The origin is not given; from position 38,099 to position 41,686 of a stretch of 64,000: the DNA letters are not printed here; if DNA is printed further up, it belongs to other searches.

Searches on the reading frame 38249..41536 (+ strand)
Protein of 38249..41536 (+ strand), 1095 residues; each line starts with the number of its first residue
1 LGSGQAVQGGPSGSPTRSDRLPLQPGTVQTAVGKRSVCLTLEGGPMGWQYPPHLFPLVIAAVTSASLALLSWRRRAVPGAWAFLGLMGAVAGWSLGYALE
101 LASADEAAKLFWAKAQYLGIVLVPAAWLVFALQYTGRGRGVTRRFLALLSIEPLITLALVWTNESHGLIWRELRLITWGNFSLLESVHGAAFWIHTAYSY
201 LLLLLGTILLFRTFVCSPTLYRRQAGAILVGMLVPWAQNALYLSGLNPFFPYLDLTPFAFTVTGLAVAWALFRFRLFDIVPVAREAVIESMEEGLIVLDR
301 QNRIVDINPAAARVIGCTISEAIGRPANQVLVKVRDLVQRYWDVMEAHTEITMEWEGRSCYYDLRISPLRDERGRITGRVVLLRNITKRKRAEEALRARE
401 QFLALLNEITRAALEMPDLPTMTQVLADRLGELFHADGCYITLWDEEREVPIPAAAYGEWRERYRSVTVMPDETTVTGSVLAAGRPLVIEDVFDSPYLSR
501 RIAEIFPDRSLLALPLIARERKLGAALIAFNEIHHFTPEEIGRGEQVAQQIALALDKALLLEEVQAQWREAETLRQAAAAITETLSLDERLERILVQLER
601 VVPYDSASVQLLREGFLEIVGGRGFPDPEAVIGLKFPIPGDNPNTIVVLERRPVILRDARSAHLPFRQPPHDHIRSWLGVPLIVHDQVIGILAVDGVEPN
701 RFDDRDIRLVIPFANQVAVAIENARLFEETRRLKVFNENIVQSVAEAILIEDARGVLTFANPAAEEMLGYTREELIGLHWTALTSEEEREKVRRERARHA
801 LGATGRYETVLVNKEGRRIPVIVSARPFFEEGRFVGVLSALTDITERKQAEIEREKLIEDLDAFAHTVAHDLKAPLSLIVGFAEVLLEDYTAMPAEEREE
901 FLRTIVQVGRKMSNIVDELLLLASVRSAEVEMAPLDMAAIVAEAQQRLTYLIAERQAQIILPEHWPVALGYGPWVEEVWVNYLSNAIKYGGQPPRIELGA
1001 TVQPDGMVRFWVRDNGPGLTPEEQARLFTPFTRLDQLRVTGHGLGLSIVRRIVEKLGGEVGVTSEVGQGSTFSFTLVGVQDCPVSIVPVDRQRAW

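Call 13: search_protein_families(library=pfam, proteins=[window:38249-41536:+], max_evalue=0.001)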
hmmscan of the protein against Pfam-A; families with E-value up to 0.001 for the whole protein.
window:38249-41536:+ (1095 aa): 14 families
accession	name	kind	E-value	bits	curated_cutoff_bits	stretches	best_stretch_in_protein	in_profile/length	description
PF16927.11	HisKA_7TM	-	5.8e-80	268.8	28.6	1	57-281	2-224/224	N-terminal 7TM region of histidine kinase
PF13185.12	GAF_2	-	1.3e-34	119.8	28.6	2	585-722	2-136/136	GAF domain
PF01590.32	GAF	-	2.1e-30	106.4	22.4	2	587-721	2-133/133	GAF domain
PF13426.13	PAS_9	-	2.4e-28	98.9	27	2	746-846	2-103/103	PAS domain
PF08448.16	PAS_4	-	1.4e-26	93.3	23.1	2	289-391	2-110/110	PAS fold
PF00989.32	PAS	-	1.2e-25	90.1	22.6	2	738-844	4-113/113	PAS fold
PF02518.31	HATPase_c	-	3.7e-24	85.7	26.4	1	975-1076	6-107/111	Histidine kinase-, DNA gyrase B-, and HSP90-like ATPase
PF13492.12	GAF_3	-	3.7e-18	66.6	27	2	586-723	1-129/129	GAF domain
PF13188.13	PAS_8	-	2.8e-16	59.2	21.8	2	738-788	4-55/65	PAS domain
PF00512.31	HisKA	-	1.8e-11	44.3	26.9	1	862-926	3-64/66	His Kinase A (phospho-acceptor) domain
PF13596.12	PAS_10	-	1.9e-09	38.5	22.1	1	287-387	4-106/106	PAS domain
PF24820.1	Diguanyl_cycl_sensor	-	2e-09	37.8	28.1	1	741-791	2-52/109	Diguanylate cyclase-like sensor domain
PF08447.18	PAS_3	-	5.1e-09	36.7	25.6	1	758-838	2-86/89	PAS fold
PF12860.13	PAS_7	-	3.2e-05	24.5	27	0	288-329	1-43/115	PAS fold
